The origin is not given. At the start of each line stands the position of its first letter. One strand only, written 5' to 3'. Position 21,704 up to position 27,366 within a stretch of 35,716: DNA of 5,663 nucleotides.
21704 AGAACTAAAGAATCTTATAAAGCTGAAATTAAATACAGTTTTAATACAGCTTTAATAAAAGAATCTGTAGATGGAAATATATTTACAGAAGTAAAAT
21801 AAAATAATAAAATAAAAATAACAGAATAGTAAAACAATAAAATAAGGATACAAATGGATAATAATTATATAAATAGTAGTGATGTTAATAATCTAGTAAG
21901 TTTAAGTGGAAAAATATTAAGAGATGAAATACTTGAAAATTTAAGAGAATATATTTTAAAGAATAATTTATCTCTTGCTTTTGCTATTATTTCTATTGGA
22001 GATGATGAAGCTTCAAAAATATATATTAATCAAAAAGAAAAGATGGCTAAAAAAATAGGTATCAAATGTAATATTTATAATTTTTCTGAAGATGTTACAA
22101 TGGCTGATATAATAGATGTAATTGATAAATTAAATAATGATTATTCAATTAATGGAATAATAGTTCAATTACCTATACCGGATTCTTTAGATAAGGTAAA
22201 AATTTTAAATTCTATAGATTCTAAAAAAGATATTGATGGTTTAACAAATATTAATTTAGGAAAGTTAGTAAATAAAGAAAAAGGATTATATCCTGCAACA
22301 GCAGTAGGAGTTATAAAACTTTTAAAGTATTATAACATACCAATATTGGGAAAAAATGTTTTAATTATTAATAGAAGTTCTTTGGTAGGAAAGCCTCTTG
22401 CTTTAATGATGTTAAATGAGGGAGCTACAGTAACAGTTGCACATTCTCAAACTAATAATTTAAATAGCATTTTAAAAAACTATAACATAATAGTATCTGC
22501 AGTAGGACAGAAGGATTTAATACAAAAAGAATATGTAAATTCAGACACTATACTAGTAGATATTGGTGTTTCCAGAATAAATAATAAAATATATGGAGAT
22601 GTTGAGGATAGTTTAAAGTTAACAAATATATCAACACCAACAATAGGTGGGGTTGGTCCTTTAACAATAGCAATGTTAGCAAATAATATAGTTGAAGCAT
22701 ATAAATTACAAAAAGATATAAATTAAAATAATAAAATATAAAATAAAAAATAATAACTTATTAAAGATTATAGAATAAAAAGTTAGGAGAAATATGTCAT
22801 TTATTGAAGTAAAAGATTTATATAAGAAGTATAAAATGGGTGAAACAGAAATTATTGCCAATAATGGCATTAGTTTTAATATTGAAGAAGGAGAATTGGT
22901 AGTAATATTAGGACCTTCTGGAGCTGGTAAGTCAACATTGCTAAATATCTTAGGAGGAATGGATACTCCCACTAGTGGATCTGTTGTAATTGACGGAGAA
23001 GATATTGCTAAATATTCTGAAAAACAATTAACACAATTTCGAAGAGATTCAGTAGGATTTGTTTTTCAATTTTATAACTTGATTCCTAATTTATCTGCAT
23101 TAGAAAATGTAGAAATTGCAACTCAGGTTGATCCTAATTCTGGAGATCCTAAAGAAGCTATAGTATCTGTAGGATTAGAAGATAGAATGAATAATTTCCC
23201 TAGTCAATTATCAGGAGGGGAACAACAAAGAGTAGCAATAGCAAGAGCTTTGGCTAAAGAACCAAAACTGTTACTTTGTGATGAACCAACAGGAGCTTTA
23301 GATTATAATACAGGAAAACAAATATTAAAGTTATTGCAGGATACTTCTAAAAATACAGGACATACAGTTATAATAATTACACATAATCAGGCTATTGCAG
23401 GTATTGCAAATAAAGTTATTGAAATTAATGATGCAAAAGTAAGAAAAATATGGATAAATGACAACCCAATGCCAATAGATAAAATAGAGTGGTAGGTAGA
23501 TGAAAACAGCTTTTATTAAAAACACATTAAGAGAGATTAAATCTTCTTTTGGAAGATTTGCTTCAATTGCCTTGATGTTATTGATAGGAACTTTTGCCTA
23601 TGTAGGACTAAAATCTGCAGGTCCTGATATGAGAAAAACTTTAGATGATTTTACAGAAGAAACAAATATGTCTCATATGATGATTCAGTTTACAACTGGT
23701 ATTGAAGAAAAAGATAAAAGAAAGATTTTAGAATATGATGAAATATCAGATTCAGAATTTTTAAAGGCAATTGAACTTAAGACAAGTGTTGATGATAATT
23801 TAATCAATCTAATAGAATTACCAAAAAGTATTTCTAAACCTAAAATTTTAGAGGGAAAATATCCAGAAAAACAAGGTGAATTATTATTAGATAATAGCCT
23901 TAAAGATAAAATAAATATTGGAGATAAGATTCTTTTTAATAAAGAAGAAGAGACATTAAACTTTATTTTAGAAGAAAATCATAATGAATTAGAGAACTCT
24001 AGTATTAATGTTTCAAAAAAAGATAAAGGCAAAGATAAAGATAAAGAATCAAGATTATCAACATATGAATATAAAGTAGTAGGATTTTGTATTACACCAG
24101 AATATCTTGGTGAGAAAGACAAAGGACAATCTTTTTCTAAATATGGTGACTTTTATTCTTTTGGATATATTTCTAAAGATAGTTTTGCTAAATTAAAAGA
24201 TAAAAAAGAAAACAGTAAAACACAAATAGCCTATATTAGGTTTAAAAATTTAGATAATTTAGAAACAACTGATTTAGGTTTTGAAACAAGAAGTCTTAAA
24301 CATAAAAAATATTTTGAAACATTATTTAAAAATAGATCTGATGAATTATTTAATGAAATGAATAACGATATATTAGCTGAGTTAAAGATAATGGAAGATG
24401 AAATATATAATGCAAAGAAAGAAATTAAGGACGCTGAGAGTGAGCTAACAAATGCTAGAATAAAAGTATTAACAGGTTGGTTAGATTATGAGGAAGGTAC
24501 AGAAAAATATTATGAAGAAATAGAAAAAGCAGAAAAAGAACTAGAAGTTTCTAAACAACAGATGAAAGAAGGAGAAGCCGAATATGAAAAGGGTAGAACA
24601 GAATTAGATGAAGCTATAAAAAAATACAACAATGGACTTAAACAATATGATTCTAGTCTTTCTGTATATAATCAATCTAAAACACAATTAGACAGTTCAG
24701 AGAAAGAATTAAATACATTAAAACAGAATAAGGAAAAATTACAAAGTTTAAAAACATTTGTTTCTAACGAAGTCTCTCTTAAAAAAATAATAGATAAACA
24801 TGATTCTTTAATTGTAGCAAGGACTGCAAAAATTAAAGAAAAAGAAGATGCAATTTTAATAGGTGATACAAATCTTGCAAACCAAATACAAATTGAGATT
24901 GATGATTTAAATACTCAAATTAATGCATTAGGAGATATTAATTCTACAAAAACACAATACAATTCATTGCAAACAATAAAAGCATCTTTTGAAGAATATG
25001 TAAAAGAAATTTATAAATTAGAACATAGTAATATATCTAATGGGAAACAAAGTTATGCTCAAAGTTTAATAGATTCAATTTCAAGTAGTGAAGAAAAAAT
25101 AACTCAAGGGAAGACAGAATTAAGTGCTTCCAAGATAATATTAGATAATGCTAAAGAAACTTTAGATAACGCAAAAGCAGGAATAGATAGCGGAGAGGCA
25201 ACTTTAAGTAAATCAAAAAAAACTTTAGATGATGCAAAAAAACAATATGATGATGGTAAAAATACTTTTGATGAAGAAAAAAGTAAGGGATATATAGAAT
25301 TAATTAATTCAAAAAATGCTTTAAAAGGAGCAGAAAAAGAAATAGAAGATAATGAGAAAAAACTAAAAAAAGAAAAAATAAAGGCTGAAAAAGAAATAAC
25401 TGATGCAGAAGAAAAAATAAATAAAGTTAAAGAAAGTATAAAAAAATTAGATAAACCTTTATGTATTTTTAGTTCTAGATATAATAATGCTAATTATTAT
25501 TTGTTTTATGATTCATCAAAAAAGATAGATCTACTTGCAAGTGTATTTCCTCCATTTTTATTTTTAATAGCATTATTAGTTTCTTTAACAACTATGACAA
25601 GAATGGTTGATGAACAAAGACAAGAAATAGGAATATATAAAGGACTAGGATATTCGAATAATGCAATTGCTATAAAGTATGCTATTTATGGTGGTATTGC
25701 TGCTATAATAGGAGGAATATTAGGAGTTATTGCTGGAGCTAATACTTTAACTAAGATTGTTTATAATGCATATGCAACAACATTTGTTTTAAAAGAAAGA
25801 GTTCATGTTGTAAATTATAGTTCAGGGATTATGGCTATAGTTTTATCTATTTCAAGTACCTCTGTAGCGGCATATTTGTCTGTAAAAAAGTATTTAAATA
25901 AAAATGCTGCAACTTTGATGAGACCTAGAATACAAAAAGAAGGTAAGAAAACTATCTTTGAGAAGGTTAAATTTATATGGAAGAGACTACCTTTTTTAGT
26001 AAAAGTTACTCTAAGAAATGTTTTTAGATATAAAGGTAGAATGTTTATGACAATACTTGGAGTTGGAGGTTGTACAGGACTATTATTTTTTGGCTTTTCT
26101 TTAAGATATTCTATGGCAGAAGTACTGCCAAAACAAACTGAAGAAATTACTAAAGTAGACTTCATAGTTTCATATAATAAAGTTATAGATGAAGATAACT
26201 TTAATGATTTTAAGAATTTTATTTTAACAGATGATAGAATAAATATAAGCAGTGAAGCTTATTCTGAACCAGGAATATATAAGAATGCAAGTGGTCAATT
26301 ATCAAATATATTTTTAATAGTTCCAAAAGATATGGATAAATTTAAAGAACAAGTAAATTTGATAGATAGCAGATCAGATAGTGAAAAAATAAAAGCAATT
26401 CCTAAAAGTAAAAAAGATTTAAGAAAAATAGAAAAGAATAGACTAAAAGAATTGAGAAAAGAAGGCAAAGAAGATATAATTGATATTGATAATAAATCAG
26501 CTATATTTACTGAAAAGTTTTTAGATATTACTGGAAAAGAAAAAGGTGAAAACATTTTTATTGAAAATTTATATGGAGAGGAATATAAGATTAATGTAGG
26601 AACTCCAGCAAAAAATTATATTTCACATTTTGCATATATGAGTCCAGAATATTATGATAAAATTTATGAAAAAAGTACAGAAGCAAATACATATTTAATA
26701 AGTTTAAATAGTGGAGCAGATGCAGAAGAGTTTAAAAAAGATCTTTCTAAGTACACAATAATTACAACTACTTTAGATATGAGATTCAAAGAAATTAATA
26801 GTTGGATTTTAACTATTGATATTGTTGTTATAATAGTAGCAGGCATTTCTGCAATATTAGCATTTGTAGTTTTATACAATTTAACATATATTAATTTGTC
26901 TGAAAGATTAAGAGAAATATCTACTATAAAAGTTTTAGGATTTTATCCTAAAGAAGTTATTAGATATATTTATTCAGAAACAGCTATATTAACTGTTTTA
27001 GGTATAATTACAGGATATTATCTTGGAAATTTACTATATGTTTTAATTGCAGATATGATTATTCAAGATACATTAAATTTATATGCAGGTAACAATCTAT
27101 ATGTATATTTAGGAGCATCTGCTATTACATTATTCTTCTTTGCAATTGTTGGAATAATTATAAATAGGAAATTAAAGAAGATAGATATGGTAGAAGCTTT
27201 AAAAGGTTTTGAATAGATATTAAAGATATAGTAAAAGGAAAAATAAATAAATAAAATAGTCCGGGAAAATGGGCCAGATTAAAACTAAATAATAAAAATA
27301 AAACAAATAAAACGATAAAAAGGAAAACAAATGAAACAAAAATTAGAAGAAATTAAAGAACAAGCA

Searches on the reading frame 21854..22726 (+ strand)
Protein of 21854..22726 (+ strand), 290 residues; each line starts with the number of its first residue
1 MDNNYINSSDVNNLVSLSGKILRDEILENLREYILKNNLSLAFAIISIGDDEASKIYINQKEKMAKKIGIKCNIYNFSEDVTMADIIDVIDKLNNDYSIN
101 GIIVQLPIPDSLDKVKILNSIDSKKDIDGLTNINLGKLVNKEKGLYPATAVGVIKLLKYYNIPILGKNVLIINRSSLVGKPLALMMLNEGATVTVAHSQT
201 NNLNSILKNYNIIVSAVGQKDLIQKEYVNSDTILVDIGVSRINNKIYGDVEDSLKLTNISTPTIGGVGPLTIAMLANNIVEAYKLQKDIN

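Call 36: search_protein_families(library=pfam, proteins=[window:21854-22726:+], max_evalue=0.00001)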
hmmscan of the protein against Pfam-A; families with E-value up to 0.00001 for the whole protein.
window:21854-22726:+ (290 aa): 2 families
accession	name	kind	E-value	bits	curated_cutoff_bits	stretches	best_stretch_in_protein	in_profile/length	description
PF02882.25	THF_DHG_CYH_C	-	9.9e-51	171.7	27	1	132-286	2-159/160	Tetrahydrofolate dehydrogenase/cyclohydrolase, NAD(P)-binding domain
PF00763.28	THF_DHG_CYH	-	9.6e-30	103.6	32.8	1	17-128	1-115/115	Tetrahydrofolate dehydrogenase/cyclohydrolase, catalytic domain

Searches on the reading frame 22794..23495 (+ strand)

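Call 36: search_protein_families(library=pfam, proteins=[window:22794-23495:+], max_evalue=0.00001)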
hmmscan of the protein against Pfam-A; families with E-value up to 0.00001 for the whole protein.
window:22794-23495:+ (233 aa): 3 families
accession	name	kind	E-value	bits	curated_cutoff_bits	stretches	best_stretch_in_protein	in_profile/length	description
PF00005.33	ABC_tran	-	5.4e-38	131.1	25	1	24-166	2-136/137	ABC transporter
PF13304.12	AAA_21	-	1.7e-09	38.6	27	0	35-94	1-63/304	AAA domain, putative AbiEii toxin, Type IV TA system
PF02463.25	SMC_N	-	2.7e-07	30.7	40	0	136-213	134-213/220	RecF/RecN/SMC N terminal domain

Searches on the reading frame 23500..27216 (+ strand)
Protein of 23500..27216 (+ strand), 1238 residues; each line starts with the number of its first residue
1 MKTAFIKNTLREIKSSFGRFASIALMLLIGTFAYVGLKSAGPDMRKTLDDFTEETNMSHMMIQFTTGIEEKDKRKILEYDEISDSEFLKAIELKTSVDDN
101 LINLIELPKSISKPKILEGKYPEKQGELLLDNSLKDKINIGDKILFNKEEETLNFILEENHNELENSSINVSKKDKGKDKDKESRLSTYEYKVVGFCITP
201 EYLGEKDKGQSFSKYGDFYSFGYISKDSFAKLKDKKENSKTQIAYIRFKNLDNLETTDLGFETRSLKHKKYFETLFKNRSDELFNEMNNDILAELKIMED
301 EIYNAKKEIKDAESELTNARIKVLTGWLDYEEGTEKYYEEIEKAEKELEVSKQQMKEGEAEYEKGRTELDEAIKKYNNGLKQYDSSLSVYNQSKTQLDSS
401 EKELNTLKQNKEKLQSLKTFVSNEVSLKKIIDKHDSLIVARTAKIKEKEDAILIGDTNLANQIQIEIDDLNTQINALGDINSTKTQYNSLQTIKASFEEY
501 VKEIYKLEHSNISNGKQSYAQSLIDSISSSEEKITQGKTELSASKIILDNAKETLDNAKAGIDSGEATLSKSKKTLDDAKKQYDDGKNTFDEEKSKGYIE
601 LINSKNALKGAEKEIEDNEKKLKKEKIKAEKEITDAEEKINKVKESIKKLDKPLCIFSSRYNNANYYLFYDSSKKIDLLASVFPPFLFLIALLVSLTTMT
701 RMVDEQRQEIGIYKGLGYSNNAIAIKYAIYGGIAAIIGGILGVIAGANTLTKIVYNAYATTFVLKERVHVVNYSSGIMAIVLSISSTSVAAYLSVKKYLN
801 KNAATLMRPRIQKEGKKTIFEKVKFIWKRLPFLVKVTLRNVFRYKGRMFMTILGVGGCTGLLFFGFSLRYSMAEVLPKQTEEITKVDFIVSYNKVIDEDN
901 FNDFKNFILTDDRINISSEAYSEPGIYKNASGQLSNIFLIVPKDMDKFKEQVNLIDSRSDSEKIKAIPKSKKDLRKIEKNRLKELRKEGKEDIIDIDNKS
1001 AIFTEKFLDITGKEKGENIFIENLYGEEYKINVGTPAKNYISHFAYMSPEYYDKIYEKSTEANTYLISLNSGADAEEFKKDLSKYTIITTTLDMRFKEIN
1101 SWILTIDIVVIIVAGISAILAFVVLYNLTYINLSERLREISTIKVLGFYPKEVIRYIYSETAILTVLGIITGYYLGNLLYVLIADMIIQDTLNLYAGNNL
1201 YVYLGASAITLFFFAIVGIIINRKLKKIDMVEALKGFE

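Call 36: search_protein_families(library=pfam, proteins=[window:23500-27216:+], max_evalue=0.00001)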
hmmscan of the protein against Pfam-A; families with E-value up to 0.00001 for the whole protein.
window:23500-27216:+ (1238 aa): 1 family
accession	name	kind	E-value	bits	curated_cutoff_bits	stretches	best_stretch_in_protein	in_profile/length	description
PF02687.27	FtsX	-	3.8e-25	88.7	25.5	2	1111-1228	1-118/120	FtsX-like permease C-terminal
